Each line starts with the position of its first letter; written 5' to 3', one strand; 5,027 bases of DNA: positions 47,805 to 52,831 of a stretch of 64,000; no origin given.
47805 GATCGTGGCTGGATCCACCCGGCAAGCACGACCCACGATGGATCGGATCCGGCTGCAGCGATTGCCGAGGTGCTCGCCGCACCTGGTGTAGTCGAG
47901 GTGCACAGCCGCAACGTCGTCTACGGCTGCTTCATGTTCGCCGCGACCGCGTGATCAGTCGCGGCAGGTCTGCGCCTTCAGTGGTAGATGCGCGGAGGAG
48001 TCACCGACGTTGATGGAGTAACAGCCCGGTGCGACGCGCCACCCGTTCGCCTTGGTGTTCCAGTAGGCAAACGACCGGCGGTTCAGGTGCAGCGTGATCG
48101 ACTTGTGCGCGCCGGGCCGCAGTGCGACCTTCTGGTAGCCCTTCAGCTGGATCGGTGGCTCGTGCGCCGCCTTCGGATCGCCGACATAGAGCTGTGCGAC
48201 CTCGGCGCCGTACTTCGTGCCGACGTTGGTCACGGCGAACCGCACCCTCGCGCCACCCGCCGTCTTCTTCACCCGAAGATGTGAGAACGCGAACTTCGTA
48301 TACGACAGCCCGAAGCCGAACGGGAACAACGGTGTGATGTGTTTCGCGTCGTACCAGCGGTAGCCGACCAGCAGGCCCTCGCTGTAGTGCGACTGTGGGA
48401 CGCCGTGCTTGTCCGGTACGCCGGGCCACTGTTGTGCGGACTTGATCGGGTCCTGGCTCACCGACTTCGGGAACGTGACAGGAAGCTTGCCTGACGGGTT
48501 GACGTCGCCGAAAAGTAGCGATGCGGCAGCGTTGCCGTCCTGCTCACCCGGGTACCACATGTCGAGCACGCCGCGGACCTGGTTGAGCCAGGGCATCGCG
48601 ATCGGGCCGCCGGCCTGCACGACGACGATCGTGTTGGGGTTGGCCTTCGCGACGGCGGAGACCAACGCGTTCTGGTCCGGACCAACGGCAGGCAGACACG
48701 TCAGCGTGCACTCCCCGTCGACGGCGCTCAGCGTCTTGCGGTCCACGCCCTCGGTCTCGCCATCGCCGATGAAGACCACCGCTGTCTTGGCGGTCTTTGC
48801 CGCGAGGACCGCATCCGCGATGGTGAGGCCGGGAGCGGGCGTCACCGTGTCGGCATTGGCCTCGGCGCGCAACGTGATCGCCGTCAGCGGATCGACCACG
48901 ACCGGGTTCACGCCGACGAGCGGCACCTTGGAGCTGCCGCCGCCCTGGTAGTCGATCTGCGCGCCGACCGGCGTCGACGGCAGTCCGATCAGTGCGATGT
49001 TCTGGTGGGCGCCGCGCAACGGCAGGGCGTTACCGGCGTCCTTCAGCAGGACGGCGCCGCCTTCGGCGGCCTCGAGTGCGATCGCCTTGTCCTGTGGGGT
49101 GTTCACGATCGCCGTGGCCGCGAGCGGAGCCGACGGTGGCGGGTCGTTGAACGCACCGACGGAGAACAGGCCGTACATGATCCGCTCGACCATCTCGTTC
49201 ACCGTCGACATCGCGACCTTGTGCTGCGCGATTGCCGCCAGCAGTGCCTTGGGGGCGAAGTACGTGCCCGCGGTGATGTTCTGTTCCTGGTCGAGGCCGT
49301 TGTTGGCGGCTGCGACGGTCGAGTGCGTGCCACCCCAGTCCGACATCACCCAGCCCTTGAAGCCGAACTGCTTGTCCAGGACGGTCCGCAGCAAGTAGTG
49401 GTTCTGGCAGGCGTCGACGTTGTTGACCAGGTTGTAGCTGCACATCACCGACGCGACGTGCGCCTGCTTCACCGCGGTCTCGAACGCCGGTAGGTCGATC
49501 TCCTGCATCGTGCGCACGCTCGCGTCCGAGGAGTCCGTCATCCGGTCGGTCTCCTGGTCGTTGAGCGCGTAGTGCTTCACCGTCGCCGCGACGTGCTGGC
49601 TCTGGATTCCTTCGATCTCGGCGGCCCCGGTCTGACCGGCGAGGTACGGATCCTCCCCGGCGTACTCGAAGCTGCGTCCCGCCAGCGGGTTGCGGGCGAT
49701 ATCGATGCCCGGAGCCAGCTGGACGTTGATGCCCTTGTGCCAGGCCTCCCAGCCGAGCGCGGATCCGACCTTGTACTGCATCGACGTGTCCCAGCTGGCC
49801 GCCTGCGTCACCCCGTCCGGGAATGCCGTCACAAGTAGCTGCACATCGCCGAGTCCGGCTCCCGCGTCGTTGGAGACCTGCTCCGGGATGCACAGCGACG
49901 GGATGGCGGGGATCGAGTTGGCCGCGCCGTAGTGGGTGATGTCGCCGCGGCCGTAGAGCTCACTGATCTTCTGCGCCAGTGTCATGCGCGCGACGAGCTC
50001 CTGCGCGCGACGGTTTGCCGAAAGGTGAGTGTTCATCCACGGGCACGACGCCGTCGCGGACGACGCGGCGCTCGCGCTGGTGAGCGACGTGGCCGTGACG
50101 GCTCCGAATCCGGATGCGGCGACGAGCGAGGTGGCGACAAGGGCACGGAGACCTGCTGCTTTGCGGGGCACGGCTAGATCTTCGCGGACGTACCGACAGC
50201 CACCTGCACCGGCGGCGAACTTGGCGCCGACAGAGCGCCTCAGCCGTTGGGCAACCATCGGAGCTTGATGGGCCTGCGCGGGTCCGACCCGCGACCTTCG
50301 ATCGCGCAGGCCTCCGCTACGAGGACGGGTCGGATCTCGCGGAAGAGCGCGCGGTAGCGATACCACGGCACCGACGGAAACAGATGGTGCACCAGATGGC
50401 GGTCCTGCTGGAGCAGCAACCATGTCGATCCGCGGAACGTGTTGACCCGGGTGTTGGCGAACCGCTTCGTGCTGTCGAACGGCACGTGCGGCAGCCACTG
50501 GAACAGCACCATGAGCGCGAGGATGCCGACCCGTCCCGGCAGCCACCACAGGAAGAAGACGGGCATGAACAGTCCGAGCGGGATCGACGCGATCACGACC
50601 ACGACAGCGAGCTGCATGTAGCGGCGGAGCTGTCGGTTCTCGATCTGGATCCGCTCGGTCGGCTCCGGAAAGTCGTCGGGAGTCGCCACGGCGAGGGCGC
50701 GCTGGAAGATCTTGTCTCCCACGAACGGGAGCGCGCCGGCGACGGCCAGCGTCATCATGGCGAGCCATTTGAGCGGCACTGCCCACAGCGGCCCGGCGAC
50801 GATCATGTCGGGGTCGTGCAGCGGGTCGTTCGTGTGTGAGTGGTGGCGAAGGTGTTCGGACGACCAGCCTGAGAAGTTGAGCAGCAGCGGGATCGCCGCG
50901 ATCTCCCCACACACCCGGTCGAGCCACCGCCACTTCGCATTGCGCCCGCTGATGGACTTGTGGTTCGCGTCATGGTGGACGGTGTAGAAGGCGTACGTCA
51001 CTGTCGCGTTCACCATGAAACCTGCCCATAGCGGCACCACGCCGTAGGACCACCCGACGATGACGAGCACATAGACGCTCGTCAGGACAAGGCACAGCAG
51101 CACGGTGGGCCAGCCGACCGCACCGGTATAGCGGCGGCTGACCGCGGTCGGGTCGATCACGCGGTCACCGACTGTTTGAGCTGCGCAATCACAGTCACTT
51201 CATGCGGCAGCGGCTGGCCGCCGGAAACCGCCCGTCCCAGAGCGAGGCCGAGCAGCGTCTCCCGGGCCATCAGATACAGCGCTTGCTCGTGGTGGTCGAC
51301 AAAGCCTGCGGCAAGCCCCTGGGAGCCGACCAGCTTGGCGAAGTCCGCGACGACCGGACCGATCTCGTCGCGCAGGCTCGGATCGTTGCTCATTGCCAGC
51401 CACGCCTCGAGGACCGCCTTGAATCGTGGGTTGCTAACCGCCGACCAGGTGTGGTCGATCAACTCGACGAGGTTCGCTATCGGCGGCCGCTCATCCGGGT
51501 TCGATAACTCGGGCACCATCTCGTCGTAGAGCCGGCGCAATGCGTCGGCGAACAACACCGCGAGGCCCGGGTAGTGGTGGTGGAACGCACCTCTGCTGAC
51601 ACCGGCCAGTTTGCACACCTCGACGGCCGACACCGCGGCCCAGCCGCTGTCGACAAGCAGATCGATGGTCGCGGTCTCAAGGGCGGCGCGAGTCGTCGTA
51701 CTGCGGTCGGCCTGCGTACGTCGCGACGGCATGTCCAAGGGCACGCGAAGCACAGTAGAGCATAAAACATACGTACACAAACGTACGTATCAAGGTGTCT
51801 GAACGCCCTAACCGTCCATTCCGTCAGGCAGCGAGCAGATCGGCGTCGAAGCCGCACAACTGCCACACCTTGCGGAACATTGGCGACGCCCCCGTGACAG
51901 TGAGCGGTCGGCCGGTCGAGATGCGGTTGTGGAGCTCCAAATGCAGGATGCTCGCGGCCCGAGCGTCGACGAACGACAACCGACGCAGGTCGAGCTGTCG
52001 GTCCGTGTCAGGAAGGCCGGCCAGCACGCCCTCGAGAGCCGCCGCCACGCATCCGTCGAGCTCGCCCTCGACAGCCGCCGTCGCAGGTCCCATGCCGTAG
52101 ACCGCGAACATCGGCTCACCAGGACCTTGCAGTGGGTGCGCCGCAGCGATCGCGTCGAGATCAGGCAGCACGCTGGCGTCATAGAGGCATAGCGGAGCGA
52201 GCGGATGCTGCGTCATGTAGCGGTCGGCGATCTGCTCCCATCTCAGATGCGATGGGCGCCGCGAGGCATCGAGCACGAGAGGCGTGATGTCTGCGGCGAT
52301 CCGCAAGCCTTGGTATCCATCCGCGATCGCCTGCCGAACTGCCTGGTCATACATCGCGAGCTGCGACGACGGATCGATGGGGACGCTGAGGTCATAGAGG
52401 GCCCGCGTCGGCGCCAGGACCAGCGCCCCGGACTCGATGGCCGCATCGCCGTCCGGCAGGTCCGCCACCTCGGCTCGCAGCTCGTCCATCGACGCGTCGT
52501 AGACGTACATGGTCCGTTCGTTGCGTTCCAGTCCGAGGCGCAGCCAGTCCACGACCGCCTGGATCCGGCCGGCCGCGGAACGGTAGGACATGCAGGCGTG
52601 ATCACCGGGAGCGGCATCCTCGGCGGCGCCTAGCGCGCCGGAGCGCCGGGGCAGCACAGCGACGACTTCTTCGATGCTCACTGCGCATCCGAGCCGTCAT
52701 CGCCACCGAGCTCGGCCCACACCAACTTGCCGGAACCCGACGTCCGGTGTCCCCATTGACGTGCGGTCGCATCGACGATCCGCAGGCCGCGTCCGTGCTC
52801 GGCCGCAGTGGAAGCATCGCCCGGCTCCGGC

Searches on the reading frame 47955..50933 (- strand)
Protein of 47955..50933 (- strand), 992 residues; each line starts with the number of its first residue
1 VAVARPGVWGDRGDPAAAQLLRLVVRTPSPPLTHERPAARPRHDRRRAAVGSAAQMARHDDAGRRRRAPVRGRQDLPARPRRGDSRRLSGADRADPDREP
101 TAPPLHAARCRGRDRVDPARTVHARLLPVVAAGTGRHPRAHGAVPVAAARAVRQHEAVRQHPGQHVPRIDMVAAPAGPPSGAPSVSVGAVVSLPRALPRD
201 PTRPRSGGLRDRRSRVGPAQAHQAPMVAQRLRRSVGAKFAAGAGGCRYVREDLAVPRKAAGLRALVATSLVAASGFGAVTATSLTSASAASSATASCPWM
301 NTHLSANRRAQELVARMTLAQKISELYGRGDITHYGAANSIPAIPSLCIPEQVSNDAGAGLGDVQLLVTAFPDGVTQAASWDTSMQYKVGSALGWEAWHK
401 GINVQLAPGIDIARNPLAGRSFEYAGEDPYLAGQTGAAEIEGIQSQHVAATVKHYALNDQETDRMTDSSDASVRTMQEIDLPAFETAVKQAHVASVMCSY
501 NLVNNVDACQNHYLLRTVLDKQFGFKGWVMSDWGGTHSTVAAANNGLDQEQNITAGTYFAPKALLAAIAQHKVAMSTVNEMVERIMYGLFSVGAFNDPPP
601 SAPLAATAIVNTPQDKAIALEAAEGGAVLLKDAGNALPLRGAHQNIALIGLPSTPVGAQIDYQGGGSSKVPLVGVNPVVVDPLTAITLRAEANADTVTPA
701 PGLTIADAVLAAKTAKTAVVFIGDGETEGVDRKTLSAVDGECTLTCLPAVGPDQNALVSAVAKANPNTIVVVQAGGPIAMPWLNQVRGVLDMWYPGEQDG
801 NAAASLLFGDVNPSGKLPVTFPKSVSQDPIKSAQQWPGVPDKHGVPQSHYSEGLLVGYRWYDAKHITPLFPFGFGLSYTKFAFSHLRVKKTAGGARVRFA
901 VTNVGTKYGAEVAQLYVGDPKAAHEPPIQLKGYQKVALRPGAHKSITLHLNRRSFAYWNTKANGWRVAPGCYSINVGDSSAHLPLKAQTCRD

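Call 72: search_protein_families(library=pfam, proteins=[window:47955-50933:-], max_evalue=0.00001)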
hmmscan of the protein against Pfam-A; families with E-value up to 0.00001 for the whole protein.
window:47955-50933:- (992 aa): 3 families
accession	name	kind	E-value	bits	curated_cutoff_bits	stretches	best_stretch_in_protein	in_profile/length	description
PF01915.27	Glyco_hydro_3_C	-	2.4e-48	165.2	31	1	628-878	2-200/200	Glycosyl hydrolase family 3 C-terminal domain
PF00933.27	Glyco_hydro_3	-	5.6e-35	121.7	27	1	347-586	61-314/316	Glycosyl hydrolase family 3 N terminal domain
PF14310.12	Fn3-like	-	4.3e-22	78.5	25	1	911-980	1-71/71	Fibronectin type III-like domain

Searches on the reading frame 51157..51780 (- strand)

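Call 72: search_protein_families(library=pfam, proteins=[window:51157-51780:-], max_evalue=0.00001)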
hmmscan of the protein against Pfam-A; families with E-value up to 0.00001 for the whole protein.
window:51157-51780:- (207 aa): 1 family
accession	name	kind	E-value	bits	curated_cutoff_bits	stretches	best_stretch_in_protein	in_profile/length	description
PF00440.29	TetR_N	-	4.7e-06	26.7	24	1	37-77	4-44/47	Bacterial regulatory proteins, tetR family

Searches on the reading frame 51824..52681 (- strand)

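Call 72: search_protein_families(library=pfam, proteins=[window:51824-52681:-], max_evalue=0.00001)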
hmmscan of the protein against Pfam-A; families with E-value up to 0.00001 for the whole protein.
window:51824-52681:- (285 aa): 2 families
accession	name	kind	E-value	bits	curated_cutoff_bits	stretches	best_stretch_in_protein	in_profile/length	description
PF14417.12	MEDS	-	1.6e-29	103.3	29.8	1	27-182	1-160/161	MEDS: MEthanogen/methylotroph, DcmR Sensory domain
PF13466.11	STAS_2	-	4e-06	27.3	29.2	1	204-279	3-80/80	STAS domain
